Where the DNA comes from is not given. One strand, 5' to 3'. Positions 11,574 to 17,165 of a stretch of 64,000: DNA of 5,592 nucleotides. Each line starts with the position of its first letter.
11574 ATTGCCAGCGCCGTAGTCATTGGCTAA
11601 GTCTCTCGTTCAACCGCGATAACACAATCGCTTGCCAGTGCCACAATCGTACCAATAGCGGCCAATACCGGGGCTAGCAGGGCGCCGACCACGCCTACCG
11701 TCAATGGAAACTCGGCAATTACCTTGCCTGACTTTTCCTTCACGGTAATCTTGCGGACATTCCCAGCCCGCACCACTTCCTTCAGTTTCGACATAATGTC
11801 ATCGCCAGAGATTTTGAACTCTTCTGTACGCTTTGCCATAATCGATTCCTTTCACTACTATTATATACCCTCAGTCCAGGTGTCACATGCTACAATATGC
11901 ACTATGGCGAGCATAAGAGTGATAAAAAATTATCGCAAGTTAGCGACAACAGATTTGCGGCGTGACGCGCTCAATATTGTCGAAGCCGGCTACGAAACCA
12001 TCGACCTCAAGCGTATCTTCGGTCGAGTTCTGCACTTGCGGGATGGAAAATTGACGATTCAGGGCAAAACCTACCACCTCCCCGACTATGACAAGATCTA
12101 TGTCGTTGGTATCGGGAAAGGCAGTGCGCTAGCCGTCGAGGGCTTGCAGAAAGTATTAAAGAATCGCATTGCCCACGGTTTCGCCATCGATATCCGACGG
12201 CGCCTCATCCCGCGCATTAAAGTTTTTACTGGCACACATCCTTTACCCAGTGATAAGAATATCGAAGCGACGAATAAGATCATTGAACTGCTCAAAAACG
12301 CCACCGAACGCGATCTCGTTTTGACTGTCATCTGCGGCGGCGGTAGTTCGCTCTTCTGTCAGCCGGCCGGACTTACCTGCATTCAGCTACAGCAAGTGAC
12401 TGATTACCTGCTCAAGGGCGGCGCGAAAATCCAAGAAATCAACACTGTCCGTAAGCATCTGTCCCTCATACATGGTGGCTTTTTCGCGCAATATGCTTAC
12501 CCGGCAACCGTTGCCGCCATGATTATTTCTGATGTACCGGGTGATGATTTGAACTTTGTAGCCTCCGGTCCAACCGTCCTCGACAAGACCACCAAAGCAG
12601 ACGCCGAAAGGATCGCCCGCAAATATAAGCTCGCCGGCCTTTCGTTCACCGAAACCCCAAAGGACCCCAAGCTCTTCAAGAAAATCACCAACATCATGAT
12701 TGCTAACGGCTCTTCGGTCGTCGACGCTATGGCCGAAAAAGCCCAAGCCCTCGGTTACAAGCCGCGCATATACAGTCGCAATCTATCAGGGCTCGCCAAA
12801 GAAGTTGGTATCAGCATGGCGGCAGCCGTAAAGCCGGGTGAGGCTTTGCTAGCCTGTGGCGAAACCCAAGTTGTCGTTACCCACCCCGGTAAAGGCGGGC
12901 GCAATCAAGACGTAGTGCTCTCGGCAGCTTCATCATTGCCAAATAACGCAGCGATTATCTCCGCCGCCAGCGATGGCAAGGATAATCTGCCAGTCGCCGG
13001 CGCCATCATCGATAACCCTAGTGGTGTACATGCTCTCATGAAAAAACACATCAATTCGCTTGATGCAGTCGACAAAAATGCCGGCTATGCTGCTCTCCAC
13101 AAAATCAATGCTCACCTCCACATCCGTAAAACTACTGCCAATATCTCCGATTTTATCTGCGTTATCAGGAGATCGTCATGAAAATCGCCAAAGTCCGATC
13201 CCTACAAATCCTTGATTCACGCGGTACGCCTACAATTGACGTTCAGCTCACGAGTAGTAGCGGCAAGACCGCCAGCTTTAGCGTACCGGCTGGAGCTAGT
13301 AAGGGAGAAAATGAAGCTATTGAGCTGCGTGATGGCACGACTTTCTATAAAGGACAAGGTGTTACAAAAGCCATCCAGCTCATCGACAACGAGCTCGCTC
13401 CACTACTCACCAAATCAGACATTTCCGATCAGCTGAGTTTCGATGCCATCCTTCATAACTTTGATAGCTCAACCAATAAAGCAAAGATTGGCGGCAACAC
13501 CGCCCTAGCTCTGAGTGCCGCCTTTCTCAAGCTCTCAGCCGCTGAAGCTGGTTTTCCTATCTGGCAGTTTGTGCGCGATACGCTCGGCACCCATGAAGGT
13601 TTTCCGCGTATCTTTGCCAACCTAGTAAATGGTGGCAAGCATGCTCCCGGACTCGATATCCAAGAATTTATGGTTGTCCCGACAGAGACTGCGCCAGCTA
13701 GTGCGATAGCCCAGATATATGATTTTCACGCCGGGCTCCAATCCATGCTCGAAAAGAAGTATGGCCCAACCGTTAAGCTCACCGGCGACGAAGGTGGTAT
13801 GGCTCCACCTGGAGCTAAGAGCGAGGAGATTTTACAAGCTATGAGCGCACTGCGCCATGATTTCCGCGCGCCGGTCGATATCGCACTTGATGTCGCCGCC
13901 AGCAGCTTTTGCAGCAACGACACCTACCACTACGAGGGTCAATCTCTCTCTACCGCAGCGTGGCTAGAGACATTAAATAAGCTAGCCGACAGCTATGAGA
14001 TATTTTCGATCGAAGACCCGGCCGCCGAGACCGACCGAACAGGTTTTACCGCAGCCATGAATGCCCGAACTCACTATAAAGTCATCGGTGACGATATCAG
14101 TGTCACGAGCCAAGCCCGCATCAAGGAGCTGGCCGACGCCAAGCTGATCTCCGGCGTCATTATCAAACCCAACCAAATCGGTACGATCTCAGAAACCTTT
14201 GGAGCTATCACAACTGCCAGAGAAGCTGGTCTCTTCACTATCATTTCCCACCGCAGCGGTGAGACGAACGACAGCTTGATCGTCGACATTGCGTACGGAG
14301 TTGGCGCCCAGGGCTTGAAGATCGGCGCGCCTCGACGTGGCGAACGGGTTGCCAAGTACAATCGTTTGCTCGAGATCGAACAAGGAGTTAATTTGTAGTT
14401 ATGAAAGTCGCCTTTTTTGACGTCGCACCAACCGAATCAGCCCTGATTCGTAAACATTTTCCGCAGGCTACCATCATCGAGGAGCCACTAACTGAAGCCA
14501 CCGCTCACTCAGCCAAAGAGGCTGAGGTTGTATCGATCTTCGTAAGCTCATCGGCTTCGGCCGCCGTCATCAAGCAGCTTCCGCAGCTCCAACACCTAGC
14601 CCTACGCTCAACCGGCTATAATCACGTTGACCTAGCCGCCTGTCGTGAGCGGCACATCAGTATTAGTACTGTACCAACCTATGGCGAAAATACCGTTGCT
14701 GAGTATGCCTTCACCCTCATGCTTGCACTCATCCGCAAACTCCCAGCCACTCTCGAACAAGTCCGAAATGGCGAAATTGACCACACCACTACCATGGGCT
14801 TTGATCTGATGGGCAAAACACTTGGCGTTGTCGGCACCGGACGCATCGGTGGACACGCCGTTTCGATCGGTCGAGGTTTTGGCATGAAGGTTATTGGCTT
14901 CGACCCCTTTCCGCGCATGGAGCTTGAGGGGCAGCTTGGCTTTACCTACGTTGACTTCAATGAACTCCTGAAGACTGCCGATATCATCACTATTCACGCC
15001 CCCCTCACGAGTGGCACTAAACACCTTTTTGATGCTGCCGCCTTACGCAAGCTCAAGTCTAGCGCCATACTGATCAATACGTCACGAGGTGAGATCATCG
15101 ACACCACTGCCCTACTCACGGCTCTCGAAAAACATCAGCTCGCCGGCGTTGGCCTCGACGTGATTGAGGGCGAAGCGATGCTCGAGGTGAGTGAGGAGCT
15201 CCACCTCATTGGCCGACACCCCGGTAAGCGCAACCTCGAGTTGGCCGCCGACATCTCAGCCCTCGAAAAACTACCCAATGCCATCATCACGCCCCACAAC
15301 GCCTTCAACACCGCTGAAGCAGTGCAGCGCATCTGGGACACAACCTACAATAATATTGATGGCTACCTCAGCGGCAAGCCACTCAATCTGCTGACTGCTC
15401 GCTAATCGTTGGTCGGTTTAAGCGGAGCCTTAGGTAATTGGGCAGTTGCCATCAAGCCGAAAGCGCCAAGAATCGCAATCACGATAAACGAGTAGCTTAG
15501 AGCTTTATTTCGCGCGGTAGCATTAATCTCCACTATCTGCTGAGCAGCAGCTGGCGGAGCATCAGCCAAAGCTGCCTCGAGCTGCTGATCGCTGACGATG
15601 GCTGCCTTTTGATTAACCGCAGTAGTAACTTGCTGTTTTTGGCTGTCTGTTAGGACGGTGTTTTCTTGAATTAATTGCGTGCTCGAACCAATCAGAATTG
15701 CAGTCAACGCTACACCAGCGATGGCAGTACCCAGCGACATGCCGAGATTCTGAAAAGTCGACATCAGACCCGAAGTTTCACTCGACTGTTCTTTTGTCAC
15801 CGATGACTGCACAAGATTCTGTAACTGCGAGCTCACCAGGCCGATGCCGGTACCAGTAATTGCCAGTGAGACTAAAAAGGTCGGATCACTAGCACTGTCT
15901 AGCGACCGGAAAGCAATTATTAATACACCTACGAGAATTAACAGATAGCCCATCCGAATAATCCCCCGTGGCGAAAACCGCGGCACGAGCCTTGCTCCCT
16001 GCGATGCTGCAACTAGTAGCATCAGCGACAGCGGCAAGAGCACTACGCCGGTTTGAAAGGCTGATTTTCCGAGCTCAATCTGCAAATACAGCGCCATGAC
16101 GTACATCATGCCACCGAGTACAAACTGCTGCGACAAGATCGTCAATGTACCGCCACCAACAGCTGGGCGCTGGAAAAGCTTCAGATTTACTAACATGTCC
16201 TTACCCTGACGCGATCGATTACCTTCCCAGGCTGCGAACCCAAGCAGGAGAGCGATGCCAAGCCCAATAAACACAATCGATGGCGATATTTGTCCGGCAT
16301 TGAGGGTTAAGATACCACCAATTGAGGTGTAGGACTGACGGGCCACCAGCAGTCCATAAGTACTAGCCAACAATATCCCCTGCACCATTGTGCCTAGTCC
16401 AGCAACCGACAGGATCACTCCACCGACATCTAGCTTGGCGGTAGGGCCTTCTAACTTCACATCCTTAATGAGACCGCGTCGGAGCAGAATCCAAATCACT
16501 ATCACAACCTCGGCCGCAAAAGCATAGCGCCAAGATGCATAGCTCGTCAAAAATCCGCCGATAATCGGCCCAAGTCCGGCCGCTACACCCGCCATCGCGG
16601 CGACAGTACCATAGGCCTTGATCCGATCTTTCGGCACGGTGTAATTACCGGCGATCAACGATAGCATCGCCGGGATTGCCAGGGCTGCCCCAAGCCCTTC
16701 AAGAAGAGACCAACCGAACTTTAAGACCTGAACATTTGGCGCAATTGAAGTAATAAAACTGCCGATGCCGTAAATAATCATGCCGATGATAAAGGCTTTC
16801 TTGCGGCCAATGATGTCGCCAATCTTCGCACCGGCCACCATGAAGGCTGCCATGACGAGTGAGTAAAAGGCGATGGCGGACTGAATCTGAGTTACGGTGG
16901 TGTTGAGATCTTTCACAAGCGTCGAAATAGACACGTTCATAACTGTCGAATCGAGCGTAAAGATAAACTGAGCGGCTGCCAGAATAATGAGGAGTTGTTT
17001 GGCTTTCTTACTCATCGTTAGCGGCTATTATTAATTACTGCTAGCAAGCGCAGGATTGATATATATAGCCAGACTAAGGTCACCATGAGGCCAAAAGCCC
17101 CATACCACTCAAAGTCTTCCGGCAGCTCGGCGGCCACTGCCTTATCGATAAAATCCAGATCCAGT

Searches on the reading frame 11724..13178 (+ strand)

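Call 81: search_protein_families(library=pfam, proteins=[window:11724-13178:+], max_evalue=0.00001)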
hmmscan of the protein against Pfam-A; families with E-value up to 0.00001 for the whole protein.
window:11724-13178:+ (485 aa): 2 families
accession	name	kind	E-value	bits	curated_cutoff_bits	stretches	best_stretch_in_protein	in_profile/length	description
PF13660.11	DUF4147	-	2e-63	214.5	23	1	82-304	2-223/234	Domain of unknown function (DUF4147)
PF05161.18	MOFRL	-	1.4e-17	64.3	28.3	1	374-476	2-106/106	MOFRL family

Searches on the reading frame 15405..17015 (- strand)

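Call 81: search_protein_families(library=pfam, proteins=[window:15405-17015:-], max_evalue=0.00001)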
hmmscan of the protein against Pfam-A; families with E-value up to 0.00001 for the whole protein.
window:15405-17015:- (537 aa): 1 family
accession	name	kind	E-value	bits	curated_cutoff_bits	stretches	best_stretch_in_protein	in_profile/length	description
PF07690.21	MFS_1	-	7.6e-44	150.5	33.4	1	12-430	1-347/347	Major Facilitator Superfamily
